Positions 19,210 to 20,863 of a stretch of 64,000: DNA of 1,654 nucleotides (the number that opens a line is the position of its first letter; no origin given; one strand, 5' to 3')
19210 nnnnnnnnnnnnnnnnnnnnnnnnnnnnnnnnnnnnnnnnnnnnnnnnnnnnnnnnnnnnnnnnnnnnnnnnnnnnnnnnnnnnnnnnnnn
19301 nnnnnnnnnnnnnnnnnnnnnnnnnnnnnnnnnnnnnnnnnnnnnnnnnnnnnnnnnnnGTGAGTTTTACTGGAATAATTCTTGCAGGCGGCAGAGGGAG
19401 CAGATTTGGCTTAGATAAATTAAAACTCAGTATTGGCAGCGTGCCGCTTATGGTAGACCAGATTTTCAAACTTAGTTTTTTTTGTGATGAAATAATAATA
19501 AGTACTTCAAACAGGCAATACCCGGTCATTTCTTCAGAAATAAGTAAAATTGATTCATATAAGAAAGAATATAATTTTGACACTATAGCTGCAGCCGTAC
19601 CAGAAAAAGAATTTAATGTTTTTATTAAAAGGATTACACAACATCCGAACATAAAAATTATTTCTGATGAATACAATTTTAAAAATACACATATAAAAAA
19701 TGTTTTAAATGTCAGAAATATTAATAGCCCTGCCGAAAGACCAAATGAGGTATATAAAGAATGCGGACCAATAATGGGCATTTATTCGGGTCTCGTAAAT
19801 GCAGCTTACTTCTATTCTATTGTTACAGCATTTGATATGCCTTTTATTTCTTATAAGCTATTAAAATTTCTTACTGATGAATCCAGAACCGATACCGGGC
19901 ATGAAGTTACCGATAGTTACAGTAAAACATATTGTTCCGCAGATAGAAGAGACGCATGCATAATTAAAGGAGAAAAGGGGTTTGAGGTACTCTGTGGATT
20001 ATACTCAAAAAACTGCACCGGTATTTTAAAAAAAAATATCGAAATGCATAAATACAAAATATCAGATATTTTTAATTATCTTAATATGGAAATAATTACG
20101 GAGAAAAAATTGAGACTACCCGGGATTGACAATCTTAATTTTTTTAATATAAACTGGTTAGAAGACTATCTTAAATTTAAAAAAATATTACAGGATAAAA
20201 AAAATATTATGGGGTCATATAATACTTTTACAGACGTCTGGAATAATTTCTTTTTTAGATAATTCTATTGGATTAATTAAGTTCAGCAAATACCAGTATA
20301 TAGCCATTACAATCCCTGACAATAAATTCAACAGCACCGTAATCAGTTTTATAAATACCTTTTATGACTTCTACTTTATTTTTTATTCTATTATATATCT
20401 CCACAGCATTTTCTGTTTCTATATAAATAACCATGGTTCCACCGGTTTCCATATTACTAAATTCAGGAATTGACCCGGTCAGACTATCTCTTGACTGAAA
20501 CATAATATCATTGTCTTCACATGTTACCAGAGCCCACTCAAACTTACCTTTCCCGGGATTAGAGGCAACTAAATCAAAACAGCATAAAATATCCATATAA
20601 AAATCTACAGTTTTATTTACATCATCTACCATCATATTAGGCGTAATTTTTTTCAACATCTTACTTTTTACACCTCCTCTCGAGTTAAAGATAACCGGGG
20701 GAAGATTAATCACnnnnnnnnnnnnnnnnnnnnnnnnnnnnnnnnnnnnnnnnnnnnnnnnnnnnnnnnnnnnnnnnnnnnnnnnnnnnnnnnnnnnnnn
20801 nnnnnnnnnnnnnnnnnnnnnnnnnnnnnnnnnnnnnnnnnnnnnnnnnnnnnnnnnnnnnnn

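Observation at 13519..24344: Two NuoE/NuoF sets flanking one formate dehydrogenase: candidate electron-bifurcating FDH with a hydrogenase-less NuoEFG-like module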

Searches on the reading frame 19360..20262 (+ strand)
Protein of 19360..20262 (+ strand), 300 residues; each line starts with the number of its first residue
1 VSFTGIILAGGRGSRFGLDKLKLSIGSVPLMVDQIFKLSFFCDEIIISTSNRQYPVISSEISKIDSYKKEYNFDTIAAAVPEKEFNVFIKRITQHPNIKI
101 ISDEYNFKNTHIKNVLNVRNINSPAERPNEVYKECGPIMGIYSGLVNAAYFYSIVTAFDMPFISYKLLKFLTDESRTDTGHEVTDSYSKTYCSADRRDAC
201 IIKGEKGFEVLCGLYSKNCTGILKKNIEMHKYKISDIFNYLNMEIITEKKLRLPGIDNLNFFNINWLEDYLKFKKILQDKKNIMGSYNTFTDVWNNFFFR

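Call 4: search_protein_families(library=pfam, proteins=[window:19360-20262:+], max_evalue=0.001)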
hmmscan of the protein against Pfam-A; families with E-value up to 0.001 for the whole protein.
window:19360-20262:+ (300 aa): 1 family
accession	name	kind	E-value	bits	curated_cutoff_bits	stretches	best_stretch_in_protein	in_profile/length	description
PF12804.13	NTP_transf_3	-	4.9e-16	59.7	27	2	5-54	1-51/160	MobA-like NTP transferase domain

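Call 5: search_protein_families(library=ncbifam, proteins=[window:19360-20262:+], max_evalue=0.001)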
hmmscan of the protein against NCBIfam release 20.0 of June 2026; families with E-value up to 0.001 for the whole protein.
window:19360-20262:+ (300 aa): 9 families
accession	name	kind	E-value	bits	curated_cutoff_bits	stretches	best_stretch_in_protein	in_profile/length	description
NF001457.0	PRK00317.1-3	equivalog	8.3e-23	80.9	164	2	131-277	69-197/200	molybdenum cofactor guanylyltransferase MobA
NF011056.0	PRK14489.1-1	equivalog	4.8e-15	55.5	379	1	132-272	70-191/363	bifunctional molybdenum cofactor guanylyltransferase MobA/molybdopterin-guanine dinucleotide biosynthesis adaptor protein MobB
NF001837.0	PRK00560.1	equivalog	5.7e-13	49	182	2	5-55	11-62/196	molybdenum cofactor guanylyltransferase MobA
TIGR02665.1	molyb_mobA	equivalog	1.4e-11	44.8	151.85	1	4-52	2-51/186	molybdenum cofactor guanylyltransferase MobA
NF002741.0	PRK02726.1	equivalog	1.2e-09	38.1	179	1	2-57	7-64/200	molybdenum cofactor guanylyltransferase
NF011059.0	PRK14490.1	equivalog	9.4e-07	28.3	354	0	3-54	181-232/374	bifunctional molybdenum cofactor guanylyltransferase MobA/molybdopterin-guanine dinucleotide biosynthesis adaptor protein MobB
NF011070.0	PRK14500.1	equivalog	9.3e-05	21.8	606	0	132-276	233-354/358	putative bifunctional molybdopterin-guanine dinucleotide biosynthesis protein MoaC/MobA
NF001855.0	PRK00576.1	equivalog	0.00013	21.7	205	0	2-53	6-59/197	molybdenum cofactor guanylyltransferase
TIGR03310.1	matur_MocA_YgfJ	equivalog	0.00046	20.2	186.45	0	5-58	2-56/188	molybdenum cofactor cytidylyltransferase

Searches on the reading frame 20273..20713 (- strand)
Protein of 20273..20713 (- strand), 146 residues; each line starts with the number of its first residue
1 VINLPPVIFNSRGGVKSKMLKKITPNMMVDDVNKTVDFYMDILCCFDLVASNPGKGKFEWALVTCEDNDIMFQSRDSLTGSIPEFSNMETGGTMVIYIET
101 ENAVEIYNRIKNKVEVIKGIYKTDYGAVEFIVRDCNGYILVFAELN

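Call 4: search_protein_families(library=pfam, proteins=[window:20273-20713:-], max_evalue=0.001)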
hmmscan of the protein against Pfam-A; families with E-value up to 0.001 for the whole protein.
window:20273-20713:- (146 aa): 1 family
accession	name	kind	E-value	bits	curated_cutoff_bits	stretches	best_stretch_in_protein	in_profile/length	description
PF00903.31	Glyoxalase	-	2.5e-09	38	20.6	1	27-141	7-120/121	Glyoxalase/Bleomycin resistance protein/Dioxygenase superfamily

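Call 5: search_protein_families(library=ncbifam, proteins=[window:20273-20713:-], max_evalue=0.001)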
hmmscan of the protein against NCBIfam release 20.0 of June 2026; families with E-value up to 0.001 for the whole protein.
window:20273-20713:- (146 aa): 0 families
